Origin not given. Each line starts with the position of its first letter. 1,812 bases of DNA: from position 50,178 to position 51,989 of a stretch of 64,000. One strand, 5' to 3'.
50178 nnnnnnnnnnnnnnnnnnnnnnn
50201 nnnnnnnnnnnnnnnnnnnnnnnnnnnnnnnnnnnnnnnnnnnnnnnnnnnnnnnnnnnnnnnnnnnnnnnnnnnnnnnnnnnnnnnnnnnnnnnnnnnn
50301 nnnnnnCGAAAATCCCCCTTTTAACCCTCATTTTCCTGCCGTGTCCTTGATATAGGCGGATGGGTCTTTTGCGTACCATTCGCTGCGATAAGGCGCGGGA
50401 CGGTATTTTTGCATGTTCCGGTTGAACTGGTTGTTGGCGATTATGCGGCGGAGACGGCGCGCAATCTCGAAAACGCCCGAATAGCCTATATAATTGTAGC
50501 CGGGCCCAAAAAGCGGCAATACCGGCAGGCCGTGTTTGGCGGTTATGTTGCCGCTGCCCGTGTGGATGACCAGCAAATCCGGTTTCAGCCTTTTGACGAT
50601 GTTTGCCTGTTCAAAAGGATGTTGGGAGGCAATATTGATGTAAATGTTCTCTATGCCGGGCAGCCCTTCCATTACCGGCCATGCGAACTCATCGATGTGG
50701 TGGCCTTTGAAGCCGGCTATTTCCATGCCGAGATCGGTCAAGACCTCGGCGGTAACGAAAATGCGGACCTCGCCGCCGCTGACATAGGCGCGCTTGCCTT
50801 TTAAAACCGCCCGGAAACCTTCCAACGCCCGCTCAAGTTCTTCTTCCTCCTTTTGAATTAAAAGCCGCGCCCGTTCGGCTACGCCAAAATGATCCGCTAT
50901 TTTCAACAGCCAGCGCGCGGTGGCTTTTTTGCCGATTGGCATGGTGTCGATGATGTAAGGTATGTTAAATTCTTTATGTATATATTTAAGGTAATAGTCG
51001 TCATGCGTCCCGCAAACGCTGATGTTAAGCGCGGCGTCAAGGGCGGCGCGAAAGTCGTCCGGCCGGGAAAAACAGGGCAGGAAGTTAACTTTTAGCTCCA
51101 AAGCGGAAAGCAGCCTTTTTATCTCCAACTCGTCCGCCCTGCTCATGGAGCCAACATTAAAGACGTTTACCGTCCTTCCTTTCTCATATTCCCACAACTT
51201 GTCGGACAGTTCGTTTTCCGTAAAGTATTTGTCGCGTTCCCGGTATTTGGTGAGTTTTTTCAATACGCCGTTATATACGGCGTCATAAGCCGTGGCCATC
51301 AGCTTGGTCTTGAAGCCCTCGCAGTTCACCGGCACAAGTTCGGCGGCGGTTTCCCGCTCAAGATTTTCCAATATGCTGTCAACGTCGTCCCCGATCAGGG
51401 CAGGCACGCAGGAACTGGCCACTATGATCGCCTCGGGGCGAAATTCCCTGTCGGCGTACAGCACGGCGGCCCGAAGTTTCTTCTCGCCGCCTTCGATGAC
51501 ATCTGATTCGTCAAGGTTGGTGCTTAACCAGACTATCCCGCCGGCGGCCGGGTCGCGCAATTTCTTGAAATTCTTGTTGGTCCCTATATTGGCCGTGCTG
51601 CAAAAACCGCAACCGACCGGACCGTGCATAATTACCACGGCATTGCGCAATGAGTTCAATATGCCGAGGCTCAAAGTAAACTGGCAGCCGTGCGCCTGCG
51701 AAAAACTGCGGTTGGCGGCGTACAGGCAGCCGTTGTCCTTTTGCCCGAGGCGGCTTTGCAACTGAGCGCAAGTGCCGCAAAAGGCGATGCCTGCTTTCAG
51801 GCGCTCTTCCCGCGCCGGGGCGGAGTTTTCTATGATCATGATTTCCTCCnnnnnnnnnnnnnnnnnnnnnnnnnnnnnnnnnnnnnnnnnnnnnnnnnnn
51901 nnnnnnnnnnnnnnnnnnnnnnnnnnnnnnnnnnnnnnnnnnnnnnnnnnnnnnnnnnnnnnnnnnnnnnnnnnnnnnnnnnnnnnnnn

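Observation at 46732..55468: Nitrogenase-like (NifH/D/K-type) enzyme operon embedded in cysteine synthesis and sulfonate-type ABC transport genes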

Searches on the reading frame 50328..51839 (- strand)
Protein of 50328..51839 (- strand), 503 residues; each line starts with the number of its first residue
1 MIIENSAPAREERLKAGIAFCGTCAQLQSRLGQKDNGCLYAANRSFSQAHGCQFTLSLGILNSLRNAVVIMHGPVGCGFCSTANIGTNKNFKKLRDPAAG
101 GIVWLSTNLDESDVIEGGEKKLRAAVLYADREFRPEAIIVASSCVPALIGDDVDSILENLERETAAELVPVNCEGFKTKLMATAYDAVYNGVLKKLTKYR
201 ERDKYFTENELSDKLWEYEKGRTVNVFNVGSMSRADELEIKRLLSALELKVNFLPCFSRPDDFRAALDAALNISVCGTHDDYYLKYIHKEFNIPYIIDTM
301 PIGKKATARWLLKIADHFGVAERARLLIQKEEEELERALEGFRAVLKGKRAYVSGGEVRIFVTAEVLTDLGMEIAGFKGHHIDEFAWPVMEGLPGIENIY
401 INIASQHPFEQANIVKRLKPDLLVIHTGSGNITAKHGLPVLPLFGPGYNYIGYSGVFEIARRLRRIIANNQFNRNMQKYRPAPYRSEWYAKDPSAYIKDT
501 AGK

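Call 3: search_protein_families(library=pfam, proteins=[window:50328-51839:-], max_evalue=0.01)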
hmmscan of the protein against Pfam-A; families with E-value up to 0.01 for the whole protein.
window:50328-51839:- (503 aa): 1 family
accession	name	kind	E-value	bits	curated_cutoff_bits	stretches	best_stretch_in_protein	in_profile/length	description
PF00148.24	Oxidored_nitro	-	2.8e-70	237.6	28.6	1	52-464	1-395/399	Nitrogenase component 1 type Oxidoreductase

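Call 4: search_protein_families(library=ncbifam, proteins=[window:50328-51839:-], max_evalue=0.01)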
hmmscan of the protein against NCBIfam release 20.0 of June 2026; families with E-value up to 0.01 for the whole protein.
window:50328-51839:- (503 aa): 19 families
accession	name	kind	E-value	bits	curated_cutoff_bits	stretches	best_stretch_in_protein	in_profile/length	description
TIGR01283.1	nifE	equivalog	8.7e-50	169.6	505.1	1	38-469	31-447/459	nitrogenase iron-molybdenum cofactor biosynthesis protein NifE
TIGR01862.1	N2-ase-Ialpha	subfamily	1.2e-46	159.3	486.05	1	49-469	33-439/444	nitrogenase component I subunit alpha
TIGR01282.1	nifD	equivalog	8.1e-41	140.2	653.55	1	49-472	47-459/466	nitrogenase molybdenum-iron protein alpha chain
TIGR01284.1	alt_nitrog_alph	subfamily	8.2e-35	120.1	512.8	1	50-469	44-446/457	nitrogenase subunit alpha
NF011047.0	PRK14477.1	equivalog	1.4e-30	105.9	1229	2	45-176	29-154/917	bifunctional nitrogenase iron-molybdenum cofactor biosynthesis protein NifEN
TIGR01860.1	VNFD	equivalog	6.5e-28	97.6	823.1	1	50-469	46-448/461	nitrogenase vanadium-iron protein, alpha chain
TIGR01278.1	DPOR_BchB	equivalog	1.2e-24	87.1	490.35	1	60-423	19-364/512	ferredoxin:protochlorophyllide reductase (ATP-dependent) subunit B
TIGR01861.1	ANFD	equivalog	4.2e-20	71.7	873.8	1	50-467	47-447/513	nitrogenase iron-iron protein, alpha chain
NF002789.0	PRK02910.1-3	equivalog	1.8e-15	56.8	509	1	61-446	20-395/535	ferredoxin:protochlorophyllide reductase (ATP-dependent) subunit B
TIGR01279.1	DPOR_bchN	equivalog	2.3e-14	53.1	419.95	1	108-437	57-361/407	ferredoxin:protochlorophyllide reductase (ATP-dependent) subunit N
NF002790.0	PRK02910.1-4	equivalog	4.6e-14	52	912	1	126-390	77-338/530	ferredoxin:protochlorophyllide reductase (ATP-dependent) subunit B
NF002768.0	PRK02842.1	equivalog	9.9e-14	51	324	1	109-434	69-371/423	ferredoxin:protochlorophyllide reductase (ATP-dependent) subunit N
TIGR03282.1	methan_mark_13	equivalog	2.7e-12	46.4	268.4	1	60-173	13-112/352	Ni-sirohydrochlorin a,c-diamide reductive cyclase catalytic subunit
TIGR02015.1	BchY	equivalog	1.4e-09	37.4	425.15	1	122-441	75-377/422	chlorophyllide a reductase subunit Y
TIGR01286.1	nifK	equivalog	1.5e-09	36.9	427.3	1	95-373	107-388/516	nitrogenase molybdenum-iron protein subunit beta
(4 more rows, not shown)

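Call 5: search_solved_structures(query=window:50328-51839:-, max_evalue=0.001, show_alignments=2)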
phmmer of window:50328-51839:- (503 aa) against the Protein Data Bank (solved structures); distinct sequences matched with E-value up to 0.001: 59.
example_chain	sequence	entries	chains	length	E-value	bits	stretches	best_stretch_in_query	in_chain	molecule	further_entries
9fmg_A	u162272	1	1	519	2.6e-57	197.8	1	9-502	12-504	Nitrogenase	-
9d9u_A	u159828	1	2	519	2.7e-57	197.8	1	10-502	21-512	Nitrogenase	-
9p1x_A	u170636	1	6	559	3.4e-30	108.4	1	50-386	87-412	Nitrogenase protein alpha chain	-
9hbc_A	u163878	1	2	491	4.1e-28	101.6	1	48-474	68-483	MoFe nitrogenase subunit D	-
9i0g_A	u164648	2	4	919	8.2e-27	97.3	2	51-176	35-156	Nitrogenase iron-molybdenum cofactor biosynthesis protein NifE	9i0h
9spz_A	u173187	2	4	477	8e-26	94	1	50-467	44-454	Nitrogenase protein alpha chain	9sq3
9hbn_A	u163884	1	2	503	1.1e-25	93.5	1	48-476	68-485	MoFe nitrogenase subunit D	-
9nsv_A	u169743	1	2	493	2e-25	92.7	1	49-474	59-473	Nitrogenase MoFe-protein alpha chain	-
9hb9_A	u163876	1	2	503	2.2e-25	92.6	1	49-474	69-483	MoFe nitrogenase subunit D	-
3k1a_A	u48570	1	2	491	1.7e-24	89.6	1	48-472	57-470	Nitrogenase molybdenum-iron protein alpha chain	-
4xpi_A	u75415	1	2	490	2.2e-24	89.2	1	48-472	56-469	Nitrogenase molybdenum-iron protein alpha chain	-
4nd8_A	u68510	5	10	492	2.2e-24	89.2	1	48-472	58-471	Nitrogenase molybdenum-iron protein alpha chain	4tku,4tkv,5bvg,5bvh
1l5h_A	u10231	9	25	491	2.3e-24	89.2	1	48-472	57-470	nitrogenase molybdenum-iron protein alpha chain | NITROGENASE MOLYBDENUM-IRON PROTEIN | NITROGENASE MOLYBDENUM IRON PROTEIN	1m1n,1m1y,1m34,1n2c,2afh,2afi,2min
10zm_C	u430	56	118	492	2.3e-24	89.2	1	48-472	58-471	Nitrogenase molybdenum-iron protein alpha chain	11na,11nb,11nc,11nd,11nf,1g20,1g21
6bbl_A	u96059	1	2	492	2.3e-24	89.2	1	48-472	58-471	Nitrogenase molybdenum-iron protein alpha chain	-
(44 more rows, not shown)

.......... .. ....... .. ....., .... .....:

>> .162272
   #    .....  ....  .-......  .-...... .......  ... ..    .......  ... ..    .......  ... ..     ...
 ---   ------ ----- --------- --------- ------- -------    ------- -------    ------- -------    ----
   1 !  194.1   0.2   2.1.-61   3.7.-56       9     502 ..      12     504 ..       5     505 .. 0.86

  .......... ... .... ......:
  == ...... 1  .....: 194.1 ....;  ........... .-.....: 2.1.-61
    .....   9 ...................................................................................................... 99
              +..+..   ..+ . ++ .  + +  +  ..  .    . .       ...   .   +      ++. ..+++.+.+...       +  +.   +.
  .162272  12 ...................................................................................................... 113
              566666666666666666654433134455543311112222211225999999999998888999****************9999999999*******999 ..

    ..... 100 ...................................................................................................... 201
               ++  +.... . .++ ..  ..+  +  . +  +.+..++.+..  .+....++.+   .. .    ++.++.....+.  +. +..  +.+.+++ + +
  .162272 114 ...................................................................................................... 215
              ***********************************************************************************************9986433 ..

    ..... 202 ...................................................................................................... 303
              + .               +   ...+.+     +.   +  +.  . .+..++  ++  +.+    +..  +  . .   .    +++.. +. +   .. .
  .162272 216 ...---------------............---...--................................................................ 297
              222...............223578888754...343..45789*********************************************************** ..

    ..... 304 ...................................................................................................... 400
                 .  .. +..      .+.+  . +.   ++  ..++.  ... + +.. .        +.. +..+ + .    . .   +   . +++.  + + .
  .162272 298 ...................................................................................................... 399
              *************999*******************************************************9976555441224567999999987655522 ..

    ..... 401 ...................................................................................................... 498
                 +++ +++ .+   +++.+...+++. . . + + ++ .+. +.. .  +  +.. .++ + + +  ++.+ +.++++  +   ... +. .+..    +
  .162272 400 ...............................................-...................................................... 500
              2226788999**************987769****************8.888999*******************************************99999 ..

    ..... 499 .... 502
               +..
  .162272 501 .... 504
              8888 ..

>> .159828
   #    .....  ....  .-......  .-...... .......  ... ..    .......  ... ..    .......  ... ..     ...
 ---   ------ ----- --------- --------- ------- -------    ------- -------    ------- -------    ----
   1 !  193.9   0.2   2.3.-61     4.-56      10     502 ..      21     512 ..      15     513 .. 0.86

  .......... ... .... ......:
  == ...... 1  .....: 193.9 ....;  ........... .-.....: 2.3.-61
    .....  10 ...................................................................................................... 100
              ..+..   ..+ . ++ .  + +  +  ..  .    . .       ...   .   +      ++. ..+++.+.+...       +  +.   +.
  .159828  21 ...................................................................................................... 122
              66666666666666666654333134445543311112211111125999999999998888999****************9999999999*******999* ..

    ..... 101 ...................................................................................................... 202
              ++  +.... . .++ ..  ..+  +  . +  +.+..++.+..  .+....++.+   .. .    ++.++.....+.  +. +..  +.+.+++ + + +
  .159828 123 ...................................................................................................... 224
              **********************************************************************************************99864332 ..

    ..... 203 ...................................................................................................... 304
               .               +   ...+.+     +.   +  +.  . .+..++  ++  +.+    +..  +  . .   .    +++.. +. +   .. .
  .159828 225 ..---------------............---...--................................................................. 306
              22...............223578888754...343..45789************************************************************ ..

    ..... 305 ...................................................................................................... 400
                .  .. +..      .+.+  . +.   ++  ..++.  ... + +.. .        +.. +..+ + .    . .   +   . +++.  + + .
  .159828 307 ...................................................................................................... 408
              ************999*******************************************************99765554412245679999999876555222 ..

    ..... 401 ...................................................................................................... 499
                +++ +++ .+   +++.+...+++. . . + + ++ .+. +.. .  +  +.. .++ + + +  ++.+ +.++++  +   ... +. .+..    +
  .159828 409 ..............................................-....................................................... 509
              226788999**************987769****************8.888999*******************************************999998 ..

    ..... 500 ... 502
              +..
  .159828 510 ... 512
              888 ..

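Call 13: find_homologous_proteins(query=window:50328-51839:-, max_evalue=1e-20)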
Query window:50328-51839:- (503 aa): 272 proteins with E <= 1e-20 among 8000 candidates; the best 120 are listed.
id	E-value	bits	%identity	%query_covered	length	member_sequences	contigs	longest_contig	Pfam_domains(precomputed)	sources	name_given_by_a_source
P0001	0.0e+0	1077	93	100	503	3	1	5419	PF00148.25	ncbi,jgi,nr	ncbi:MAG: hypothetical protein LBP78_00790 [Acidaminococcales bacterium]|jgi:nitrogenase molybdenum-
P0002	0.0e+0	1026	87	100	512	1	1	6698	PF00148.25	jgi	jgi:nitrogenase molybdenum-iron protein alpha chain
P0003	8.4e-256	867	73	99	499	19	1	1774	PF00148.25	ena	-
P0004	2.2e-255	866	72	99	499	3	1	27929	PF00148.25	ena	-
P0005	8.8e-255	864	74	99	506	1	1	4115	PF00148.25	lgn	-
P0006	4.3e-246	835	70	99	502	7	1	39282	PF00148.25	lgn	-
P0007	1.0e-242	824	70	99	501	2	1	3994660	PF00148.25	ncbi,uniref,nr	ncbi:nitrogenase component 1 [Anaerosinus massiliensis]|uniref:nitrogenase component 1 n=1 Tax=Massi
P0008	3.6e-236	803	68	99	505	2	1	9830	PF00148.25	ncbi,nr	ncbi:MAG: nitrogenase [Treponema sp.]|nr:nitrogenase [Treponema sp.]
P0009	1.7e-235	800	68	99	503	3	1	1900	PF00148.25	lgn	-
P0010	1.9e-235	800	68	99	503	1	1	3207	PF00148.25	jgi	jgi:nitrogenase molybdenum-iron protein alpha chain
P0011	2.6e-235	800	68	99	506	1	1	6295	PF00148.25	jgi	jgi:nitrogenase molybdenum-iron protein alpha chain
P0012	6.9e-235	799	68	99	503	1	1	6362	PF00148.25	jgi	jgi:nitrogenase molybdenum-iron protein alpha chain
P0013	8.4e-232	788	66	99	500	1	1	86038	PF00148.25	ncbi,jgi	ncbi:nitrogenase molybdenum-iron protein alpha chain [Pillotina sp. SPG140]|jgi:nitrogenase molybden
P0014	2.2e-231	787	67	99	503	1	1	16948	PF00148.25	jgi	jgi:nitrogenase molybdenum-iron protein alpha chain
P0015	9.6e-231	785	67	100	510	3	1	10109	PF00148.25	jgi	jgi:nitrogenase molybdenum-iron protein alpha chain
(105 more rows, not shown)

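Call 25: find_related_loci(query=A1, collection=genome_contigs, flank=10000)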
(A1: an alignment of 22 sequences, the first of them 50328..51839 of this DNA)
Query A1 (503 aa) in genome_contigs; peptide patterns used: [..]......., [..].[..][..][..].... (x = any residue, [..] = any of these).
113 stretches matched a pattern; 93 encode a relative of the query (tblastn E <= 1e-3); the best 80 are kept; 80 distinct loci.
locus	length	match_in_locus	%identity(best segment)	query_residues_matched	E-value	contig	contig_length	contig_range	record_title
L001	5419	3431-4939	93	1-503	0e+0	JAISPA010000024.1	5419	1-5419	MAG: Acidaminococcales bacterium isolate Iy174_bin70 k119_398102, whole genome shotgun sequence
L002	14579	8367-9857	70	3-499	0e+0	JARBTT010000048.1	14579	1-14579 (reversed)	MAG: Massilibacillus sp. isolate L_E1_T20_C_bin.151 scaffold_5660, whole genome shotgun sequence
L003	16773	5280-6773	69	3-499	0e+0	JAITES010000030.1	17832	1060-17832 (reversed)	MAG: Treponema sp. isolate Nm470_bin67 k119_4517665, whole genome shotgun sequence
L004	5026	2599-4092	68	3-499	0e+0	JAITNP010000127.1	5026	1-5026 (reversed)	MAG: Treponema sp. isolate Po218_bin21 k119_2562964, whole genome shotgun sequence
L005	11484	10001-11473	68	3-492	0e+0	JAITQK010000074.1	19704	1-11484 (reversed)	MAG: Treponema sp. isolate Pq454_bin73 k119_471803, whole genome shotgun sequence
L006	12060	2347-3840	68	3-499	0e+0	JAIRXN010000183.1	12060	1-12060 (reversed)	MAG: Treponema sp. isolate Gsp477_bin163 k119_490058, whole genome shotgun sequence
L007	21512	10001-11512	66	1-503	0e+0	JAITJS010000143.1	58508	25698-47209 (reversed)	MAG: Treponema sp. isolate Pcl387_bin184 k119_1840894, whole genome shotgun sequence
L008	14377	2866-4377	65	1-503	0e+0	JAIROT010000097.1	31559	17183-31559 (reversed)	MAG: Treponema sp. isolate Cd354_bin93 k119_1115243, whole genome shotgun sequence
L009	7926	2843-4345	67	1-500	0e+0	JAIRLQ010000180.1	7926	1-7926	MAG: Treponema sp. isolate Cc175_bin57 k119_1240278, whole genome shotgun sequence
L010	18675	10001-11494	66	3-499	0e+0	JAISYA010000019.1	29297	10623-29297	MAG: Treponema sp. isolate Nc350_bin204 k119_2570763, whole genome shotgun sequence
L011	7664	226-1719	68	3-499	0e+0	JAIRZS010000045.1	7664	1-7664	MAG: Treponema sp. isolate Gx481_bin104 k119_458331, whole genome shotgun sequence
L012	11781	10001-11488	66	3-497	0e+0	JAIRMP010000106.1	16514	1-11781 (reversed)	MAG: Spirochaetaceae bacterium isolate Cd354_bin111 k119_911717, whole genome shotgun sequence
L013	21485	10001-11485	66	3-499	0e+0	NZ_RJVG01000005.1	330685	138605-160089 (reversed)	Mobilisporobacter senegalensis strain DSM 26537 Ga0244700_105, whole genome shotgun sequence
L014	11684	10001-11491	66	3-498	0e+0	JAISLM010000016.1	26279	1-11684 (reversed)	MAG: Spirochaetaceae bacterium isolate Im510_bin105 k119_1254703, whole genome shotgun sequence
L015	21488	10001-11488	66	3-497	0e+0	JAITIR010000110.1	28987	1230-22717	MAG: Spirochaetaceae bacterium isolate Pcl387_bin125 k119_1297106, whole genome shotgun sequence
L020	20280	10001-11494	65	2-499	0e+0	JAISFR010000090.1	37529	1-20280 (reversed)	MAG: Candidatus Adiutrix sp. isolate Gx485_bin45 k119_1681154, whole genome shotgun sequence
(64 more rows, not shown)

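Call 38: search_protein_representatives(protein=window:50328-51839:-)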
Query: 503 residues. Proteins with E-value up to 0.001 (for the whole library): 1274; up to 1e-10: 496; up to 1e-30: 108. The best 150 are listed.
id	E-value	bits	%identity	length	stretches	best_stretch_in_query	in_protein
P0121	1.3e-127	443.0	42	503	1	4-499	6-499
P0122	3.2e-120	418.6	42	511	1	4-497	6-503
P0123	2.5e-111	389.3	44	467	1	42-499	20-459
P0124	8.2e-111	387.6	42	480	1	4-497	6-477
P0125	2.6e-106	372.7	39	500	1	6-498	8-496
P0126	2.2e-104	366.4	39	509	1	7-499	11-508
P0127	4.4e-103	362.1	38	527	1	26-499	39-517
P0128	2.6e-96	339.7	46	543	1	5-360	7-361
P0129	1.9e-85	303.9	36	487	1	5-498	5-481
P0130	8.1e-84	298.5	40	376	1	138-497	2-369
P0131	1.4e-76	274.7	54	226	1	275-498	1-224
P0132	1.0e-73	265.2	34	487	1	32-498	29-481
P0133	1.8e-66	241.3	37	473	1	35-498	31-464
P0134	3.0e-66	240.6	32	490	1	4-497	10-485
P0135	2.1e-65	237.8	32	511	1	5-498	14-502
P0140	1.4e-52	195.5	31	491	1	8-498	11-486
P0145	1.2e-51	192.4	32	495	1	9-499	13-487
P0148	9.7e-51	189.4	31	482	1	6-489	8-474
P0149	1.7e-50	188.6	31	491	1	4-496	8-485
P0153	4.1e-49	184.1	29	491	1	7-495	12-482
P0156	3.5e-48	181.0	31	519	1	5-497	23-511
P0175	1.1e-43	166.1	30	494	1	5-494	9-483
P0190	2.8e-39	151.6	28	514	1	9-493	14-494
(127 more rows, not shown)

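Call 61: list_cluster_members(proteins=[P0121, P0122, P0124, P0125, P0126, P0127, P0129, P0134, P0135, P0156])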
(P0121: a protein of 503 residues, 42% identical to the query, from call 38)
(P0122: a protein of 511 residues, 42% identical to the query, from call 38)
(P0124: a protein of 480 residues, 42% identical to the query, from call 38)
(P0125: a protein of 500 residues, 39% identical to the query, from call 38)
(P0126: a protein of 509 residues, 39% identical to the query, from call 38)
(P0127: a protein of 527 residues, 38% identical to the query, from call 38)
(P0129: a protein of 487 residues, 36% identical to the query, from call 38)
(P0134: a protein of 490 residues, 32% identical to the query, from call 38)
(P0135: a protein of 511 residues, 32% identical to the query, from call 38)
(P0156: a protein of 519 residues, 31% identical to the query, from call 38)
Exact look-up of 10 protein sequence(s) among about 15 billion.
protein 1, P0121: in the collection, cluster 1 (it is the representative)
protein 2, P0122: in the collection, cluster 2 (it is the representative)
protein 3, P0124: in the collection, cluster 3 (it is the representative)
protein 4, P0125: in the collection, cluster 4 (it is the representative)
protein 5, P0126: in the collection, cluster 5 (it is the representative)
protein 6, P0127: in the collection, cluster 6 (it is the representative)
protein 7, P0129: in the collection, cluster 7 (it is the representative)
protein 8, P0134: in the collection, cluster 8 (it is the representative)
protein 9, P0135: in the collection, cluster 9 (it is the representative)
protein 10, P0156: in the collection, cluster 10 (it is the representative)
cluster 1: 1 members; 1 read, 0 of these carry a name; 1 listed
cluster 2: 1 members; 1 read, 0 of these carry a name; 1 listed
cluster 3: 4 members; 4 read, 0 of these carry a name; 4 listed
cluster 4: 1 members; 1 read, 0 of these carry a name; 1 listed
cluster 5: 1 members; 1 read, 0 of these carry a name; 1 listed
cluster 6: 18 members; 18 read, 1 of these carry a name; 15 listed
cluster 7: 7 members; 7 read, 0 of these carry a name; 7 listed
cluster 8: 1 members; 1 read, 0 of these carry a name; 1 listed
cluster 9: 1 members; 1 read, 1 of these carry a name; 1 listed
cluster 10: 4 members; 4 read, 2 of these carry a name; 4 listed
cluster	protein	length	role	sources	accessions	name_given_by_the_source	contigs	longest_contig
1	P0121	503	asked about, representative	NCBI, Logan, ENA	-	-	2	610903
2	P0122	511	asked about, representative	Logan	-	-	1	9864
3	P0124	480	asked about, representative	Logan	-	-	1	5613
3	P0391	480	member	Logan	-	-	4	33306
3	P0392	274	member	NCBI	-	-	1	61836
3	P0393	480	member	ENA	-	-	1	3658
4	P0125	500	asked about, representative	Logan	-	-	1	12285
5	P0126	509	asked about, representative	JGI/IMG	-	-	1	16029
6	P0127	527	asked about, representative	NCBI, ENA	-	-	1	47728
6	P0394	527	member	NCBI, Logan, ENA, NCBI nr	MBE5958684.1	MAG: oxalate:formate antiporter [Lachnospiraceae bacterium] | oxalate:formate antiporter [Lachnospiraceae bacterium]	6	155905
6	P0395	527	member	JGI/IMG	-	-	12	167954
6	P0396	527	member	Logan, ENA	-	-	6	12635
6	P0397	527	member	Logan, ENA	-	-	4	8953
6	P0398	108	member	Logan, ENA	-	-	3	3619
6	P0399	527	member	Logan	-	-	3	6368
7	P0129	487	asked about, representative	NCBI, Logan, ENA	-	-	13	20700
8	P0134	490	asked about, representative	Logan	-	-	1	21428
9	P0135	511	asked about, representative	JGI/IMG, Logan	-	nitrogenase molybdenum-iron protein alpha chain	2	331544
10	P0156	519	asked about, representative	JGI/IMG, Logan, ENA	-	-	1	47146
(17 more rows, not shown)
